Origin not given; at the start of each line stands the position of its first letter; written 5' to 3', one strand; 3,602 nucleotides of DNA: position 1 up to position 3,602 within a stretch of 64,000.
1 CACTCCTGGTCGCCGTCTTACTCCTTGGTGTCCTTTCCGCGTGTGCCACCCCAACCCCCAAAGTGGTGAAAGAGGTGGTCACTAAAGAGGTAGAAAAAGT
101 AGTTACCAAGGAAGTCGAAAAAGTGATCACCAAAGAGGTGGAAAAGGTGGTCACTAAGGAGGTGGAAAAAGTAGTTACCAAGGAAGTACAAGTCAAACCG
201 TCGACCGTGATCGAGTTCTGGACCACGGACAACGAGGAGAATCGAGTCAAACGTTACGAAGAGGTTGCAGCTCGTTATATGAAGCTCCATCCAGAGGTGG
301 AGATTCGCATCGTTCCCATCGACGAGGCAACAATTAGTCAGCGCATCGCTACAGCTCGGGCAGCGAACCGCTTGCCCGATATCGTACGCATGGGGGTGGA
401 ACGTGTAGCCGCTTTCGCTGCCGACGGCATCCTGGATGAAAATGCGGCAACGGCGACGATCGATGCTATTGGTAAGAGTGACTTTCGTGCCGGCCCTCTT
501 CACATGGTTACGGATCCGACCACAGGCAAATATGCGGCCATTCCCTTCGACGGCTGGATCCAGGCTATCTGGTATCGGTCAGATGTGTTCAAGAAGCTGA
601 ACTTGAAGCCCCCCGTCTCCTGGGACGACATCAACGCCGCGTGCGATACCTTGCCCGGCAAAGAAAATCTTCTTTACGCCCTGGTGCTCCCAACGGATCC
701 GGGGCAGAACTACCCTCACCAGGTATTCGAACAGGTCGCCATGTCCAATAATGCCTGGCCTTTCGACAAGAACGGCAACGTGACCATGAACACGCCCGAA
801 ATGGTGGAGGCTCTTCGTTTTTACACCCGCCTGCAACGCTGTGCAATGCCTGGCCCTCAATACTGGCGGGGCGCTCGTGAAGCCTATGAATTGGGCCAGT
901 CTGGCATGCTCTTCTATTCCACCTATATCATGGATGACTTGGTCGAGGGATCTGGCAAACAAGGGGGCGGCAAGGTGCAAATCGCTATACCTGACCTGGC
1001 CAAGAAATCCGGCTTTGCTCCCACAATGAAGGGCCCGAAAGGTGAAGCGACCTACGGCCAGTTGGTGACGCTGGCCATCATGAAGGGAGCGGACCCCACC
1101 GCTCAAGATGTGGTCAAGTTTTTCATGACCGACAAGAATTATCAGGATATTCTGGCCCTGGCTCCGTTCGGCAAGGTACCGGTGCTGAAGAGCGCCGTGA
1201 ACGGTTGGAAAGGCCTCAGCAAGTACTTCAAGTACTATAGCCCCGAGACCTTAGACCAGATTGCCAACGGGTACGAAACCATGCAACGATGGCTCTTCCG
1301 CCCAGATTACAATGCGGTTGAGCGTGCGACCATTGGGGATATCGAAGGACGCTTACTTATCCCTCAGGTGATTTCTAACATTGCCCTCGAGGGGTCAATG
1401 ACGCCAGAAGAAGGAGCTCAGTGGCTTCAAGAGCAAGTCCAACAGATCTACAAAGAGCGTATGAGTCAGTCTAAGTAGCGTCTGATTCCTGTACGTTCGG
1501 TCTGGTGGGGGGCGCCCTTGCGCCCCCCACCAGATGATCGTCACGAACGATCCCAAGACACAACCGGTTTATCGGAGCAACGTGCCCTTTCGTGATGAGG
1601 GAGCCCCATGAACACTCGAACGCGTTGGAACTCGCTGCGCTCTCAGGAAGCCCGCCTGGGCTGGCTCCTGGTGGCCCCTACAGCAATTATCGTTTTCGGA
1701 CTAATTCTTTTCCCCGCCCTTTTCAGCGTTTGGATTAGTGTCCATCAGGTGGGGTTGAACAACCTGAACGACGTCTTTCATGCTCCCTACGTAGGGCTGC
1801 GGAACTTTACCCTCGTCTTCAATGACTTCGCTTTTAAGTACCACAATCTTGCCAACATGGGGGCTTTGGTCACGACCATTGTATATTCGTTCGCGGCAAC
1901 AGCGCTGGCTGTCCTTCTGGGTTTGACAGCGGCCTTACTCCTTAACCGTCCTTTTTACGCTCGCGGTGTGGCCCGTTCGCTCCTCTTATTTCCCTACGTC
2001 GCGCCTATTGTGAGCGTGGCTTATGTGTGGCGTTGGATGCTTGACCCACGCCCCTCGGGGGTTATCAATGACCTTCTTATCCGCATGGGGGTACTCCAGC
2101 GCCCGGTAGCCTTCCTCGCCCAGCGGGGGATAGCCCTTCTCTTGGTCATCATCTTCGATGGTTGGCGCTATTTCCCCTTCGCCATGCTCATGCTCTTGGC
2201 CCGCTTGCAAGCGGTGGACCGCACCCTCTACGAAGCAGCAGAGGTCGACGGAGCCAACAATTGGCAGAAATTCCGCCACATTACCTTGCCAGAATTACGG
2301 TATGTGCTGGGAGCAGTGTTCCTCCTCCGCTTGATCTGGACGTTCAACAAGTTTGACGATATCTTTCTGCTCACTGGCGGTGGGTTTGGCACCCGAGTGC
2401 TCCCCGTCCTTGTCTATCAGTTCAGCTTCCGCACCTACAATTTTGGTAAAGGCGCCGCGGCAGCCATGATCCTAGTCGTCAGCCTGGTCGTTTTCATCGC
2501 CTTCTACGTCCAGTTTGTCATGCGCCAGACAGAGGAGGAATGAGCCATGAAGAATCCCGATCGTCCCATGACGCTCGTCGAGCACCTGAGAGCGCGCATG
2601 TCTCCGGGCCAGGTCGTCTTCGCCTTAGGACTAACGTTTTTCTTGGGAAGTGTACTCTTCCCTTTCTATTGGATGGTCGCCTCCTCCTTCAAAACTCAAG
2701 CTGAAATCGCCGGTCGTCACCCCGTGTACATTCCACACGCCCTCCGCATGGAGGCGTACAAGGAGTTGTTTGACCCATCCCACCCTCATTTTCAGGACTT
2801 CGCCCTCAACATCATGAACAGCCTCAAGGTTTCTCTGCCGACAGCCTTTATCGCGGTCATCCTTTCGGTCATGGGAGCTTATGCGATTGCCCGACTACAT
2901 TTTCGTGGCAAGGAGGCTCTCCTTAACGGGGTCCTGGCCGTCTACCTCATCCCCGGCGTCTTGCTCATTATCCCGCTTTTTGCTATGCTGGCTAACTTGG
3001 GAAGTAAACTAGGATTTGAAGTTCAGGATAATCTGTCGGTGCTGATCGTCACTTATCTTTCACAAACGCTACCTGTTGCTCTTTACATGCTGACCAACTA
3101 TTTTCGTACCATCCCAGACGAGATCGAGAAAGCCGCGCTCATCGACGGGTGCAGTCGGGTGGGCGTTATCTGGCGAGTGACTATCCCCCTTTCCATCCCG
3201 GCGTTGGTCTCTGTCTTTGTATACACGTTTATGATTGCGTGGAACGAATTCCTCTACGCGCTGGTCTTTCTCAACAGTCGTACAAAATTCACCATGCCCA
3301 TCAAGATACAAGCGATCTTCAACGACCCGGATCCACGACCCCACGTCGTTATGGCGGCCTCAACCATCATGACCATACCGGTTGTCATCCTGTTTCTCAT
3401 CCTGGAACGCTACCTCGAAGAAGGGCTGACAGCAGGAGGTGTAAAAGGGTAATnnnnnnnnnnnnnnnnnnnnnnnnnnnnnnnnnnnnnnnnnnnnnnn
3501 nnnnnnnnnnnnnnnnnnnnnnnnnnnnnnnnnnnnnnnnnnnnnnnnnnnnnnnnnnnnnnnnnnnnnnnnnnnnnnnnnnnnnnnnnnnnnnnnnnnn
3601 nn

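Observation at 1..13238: Single co-directional cluster for import, synthesis, extension and phosphorolysis of glucosylglycerate-type solutes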

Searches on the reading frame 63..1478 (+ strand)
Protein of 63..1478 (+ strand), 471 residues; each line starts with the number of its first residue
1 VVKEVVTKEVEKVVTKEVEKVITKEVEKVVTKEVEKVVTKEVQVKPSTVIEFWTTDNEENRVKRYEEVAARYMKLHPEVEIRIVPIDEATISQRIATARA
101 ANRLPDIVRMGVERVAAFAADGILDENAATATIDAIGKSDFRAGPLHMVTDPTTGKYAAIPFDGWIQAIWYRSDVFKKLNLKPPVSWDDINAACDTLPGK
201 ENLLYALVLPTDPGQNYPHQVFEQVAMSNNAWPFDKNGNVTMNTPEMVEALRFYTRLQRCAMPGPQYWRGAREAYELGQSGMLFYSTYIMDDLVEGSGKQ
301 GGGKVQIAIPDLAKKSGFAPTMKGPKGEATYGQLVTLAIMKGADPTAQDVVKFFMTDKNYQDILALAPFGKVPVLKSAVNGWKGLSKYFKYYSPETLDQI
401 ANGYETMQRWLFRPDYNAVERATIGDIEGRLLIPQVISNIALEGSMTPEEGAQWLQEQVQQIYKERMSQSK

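Call 4: search_protein_families(library=pfam, proteins=[window:63-1478:+], max_evalue=0.01)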
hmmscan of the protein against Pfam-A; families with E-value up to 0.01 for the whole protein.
window:63-1478:+ (471 aa): 2 families
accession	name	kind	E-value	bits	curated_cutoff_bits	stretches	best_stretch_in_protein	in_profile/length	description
PF01547.30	SBP_bac_1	-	1.4e-23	84.8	26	1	63-359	8-305/307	Bacterial extracellular solute-binding protein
PF13416.11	SBP_bac_8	-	6.6e-19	69.2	27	1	68-380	2-267/279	Bacterial extracellular solute-binding protein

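Call 5: search_protein_families(library=ncbifam, proteins=[window:63-1478:+], max_evalue=0.01)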
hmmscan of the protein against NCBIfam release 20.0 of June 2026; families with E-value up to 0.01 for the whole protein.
window:63-1478:+ (471 aa): 3 families
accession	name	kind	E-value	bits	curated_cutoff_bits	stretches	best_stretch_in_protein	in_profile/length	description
NF008211.0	PRK10974.1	equivalog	7.3e-07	28.1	411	1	39-197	18-181/439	sn-glycerol-3-phosphate ABC transporter substrate-binding protein UgpB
TIGR03850.1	bind_CPR_0540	equivalog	0.0011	17.7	299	1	62-196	47-190/437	carbohydrate ABC transporter substrate-binding protein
TIGR03851.1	chitin_NgcE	equivalog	0.005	15.8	399.65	0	155-205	151-201/450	N-acetylglucosamine/diacetylchitobiose ABC transporter substrate-binding protein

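Call 66: search_solved_structures(query=window:195-1478:+, max_evalue=0.001)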
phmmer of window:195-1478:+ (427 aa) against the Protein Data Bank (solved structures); distinct sequences matched with E-value up to 0.001: 32.
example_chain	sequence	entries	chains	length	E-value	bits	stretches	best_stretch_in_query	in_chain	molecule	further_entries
8ula_A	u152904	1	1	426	1.8e-40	142.2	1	4-401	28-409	Extracellular solute-binding protein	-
8vqk_A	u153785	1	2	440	2e-38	135.5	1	3-396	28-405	Putative ABC transporter periplasmic-binding protein YcjN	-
7v09_A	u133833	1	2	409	2.2e-36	128.8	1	3-396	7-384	Multiple sugar transport system periplasmic sugar-binding protein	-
4rya_A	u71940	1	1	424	3e-11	45.9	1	19-237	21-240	ABC transporter substrate binding protein (Sorbitol)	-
6wpm_A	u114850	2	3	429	4.4e-11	45.4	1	2-313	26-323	Substrate-binding protein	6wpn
5ysb_A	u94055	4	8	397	3.6e-10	42.4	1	3-212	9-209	Lin1841 protein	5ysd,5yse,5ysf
7c6z_A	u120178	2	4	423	1.6e-09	40.3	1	5-334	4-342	Sugar ABC transporter, periplasmic sugar-binding protein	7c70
7c6x_A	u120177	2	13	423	1.7e-09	40.2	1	5-334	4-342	Sugar ABC transporter, periplasmic sugar-binding protein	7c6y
8art_A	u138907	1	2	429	2.3e-09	39.8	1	5-157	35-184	Putative secreted maltose-binding protein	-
7c63_A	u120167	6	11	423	3.5e-09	39.1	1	5-334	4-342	Sugar ABC transporter, periplasmic sugar-binding protein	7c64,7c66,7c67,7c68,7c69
7c71_A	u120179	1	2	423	3.7e-09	39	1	5-334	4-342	Sugar ABC transporter, periplasmic sugar-binding protein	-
7c6f_A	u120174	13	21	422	7.9e-09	38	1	5-334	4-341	Sugar ABC transporter, periplasmic sugar-binding protein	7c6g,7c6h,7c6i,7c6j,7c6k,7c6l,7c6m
9xf5_A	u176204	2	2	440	6.5e-08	35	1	4-247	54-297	ABC transporter substrate-binding protein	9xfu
7x0i_A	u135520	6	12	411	5.8e-07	31.8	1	7-366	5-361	CbpB | CpbB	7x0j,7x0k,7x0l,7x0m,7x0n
5iai_A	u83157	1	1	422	1e-06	31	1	59-240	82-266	Sugar ABC transporter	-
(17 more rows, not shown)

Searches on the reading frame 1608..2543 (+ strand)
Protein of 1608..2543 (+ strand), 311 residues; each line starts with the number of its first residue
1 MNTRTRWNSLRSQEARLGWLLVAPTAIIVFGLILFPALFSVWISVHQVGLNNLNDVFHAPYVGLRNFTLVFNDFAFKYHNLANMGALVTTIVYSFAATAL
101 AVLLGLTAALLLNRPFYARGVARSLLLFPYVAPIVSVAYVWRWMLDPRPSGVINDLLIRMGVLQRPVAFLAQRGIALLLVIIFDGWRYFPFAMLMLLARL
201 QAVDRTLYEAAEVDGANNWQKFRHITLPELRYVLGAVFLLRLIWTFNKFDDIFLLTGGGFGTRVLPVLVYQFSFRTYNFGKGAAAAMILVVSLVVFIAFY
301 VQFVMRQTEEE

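Call 4: search_protein_families(library=pfam, proteins=[window:1608-2543:+], max_evalue=0.01)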
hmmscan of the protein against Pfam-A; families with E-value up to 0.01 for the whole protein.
window:1608-2543:+ (311 aa): 1 family
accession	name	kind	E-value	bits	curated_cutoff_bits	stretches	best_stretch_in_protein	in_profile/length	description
PF00528.27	BPD_transp_1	-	4.4e-16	59.6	26.4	1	101-302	1-175/184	Binding-protein-dependent transport system inner membrane component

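Call 5: search_protein_families(library=ncbifam, proteins=[window:1608-2543:+], max_evalue=0.01)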
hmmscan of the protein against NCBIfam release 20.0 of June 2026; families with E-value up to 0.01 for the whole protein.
window:1608-2543:+ (311 aa): 25 families
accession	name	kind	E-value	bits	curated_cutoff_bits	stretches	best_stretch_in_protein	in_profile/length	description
NF007852.0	PRK10561.1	equivalog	6.2e-23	82.1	335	1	15-305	11-289/295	sn-glycerol-3-phosphate ABC transporter permease UgpA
NF040931.1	ABC_arch_GlcT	equivalog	1.1e-22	81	360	1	22-304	2-272/278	glucose ABC transporter permease GlcT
NF008232.0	PRK10999.1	equivalog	1.4e-20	73.6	392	1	61-259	264-457/520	maltose ABC transporter permease MalF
NF011624.0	PRK15050.1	equivalog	2.4e-17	63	247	1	13-306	19-288/297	2-aminoethylphosphonate ABC transporter permease subunit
TIGR03262.1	PhnU2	equivalog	2.5e-17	62.7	593.25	1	59-308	35-259/546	putative 2-aminoethylphosphonate ABC transporter permease subunit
TIGR03226.1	PhnU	equivalog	1.2e-13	51.2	283.45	1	83-301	89-298/311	2-aminoethylphosphonate ABC transporter permease subunit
TIGR00969.1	3a0106s02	subfamily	5.3e-13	49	240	1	64-298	40-265/272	sulfate ABC transporter permease subunit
NF007044.0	PRK09497.1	equivalog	6.3e-12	45.5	348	1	57-303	43-276/285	spermidine/putrescine ABC transporter permease PotB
TIGR02141.1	modB_ABC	equivalog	3.8e-11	43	182.6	1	90-299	3-202/208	molybdate ABC transporter permease subunit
NF007963.0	PRK10683.1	equivalog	5.2e-10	39.2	489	1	22-310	33-315/317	putrescine ABC transporter permease PotH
TIGR02139.1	permease_CysT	equivalog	8e-10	38.7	246.1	1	71-299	36-255/265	sulfate ABC transporter permease subunit CysT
NF043074.1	MMSYN1_0196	equivalog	3.9e-09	36.2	350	1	180-305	141-263/277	spermidine/putrescine ABC transporter permease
TIGR01581.1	Mo_ABC_porter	hypoth_equivalog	3.5e-08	33.2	210.3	1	81-294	17-221/225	ABC transporter permease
NF007047.0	PRK09500.1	equivalog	9.6e-08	31.9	326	1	189-306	140-253/257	spermidine/putrescine ABC transporter permease PotC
TIGR02140.1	permease_CysW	equivalog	2e-07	30.8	329.1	1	67-298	29-251/261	sulfate ABC transporter permease subunit CysW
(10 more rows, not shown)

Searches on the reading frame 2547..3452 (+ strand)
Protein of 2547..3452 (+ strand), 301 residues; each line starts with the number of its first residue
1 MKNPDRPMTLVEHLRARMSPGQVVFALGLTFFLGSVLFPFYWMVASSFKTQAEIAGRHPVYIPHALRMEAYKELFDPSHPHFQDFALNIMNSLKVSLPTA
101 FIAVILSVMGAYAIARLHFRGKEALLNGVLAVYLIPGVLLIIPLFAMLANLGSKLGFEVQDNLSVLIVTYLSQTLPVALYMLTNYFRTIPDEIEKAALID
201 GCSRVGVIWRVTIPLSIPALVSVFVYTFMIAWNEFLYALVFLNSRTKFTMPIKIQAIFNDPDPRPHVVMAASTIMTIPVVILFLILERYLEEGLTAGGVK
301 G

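Call 4: search_protein_families(library=pfam, proteins=[window:2547-3452:+], max_evalue=0.01)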
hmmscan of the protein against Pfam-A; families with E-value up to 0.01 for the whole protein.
window:2547-3452:+ (301 aa): 1 family
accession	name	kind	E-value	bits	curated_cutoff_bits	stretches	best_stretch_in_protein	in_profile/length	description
PF00528.27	BPD_transp_1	-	4.4e-20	72.6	26.4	1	109-293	7-181/184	Binding-protein-dependent transport system inner membrane component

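Call 5: search_protein_families(library=ncbifam, proteins=[window:2547-3452:+], max_evalue=0.01)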
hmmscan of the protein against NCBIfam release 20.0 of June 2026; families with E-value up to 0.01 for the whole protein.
window:2547-3452:+ (301 aa): 22 families
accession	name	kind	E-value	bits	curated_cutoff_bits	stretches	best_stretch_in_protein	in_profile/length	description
NF008231.0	PRK10998.1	equivalog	2.8e-40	138.7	261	1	26-301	17-296/296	maltose ABC transporter permease MalG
NF040932.1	ABC_arch_GlcU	equivalog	5.2e-30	105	340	1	32-298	12-268/272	glucose ABC transporter permease GlcU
NF008210.0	PRK10973.1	equivalog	2.8e-21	76.4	297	1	35-295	22-277/281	sn-glycerol-3-phosphate ABC transporter permease UgpE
TIGR01581.1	Mo_ABC_porter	hypoth_equivalog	5.6e-14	52.2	210.3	1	88-282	22-223/225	ABC transporter permease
TIGR02141.1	modB_ABC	equivalog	6.6e-13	48.8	182.6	1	92-283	3-202/208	molybdate ABC transporter permease subunit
NF040839.1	tungstate_WtpB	equivalog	1.2e-11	44.7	340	1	88-286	45-244/251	tungstate ABC transporter permease WtpB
NF007047.0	PRK09500.1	equivalog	1.6e-11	44.3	326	1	88-282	59-245/257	spermidine/putrescine ABC transporter permease PotC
TIGR00969.1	3a0106s02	subfamily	5e-10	39.3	240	1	88-285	58-266/272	sulfate ABC transporter permease subunit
NF007889.0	PRK10592.1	equivalog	3.5e-09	36.7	476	1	69-280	50-255/281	putrescine ABC transporter permease PotI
NF006939.0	PRK09421.1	equivalog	4.8e-09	35.9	262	1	89-287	12-217/230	molybdate ABC transporter permease subunit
TIGR03262.1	PhnU2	equivalog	9.5e-09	34.4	593.25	1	89-282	334-526/546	putative 2-aminoethylphosphonate ABC transporter permease subunit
TIGR02140.1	permease_CysW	equivalog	6e-08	32.5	329.1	1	92-291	52-256/261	sulfate ABC transporter permease subunit CysW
NF011624.0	PRK15050.1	equivalog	3.1e-07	29.8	247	1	21-256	24-253/297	2-aminoethylphosphonate ABC transporter permease subunit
TIGR02139.1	permease_CysT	equivalog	7.3e-07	29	246.1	1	88-285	47-251/265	sulfate ABC transporter permease subunit CysT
NF043074.1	MMSYN1_0196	equivalog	1.1e-05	24.9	350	1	87-282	61-255/277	spermidine/putrescine ABC transporter permease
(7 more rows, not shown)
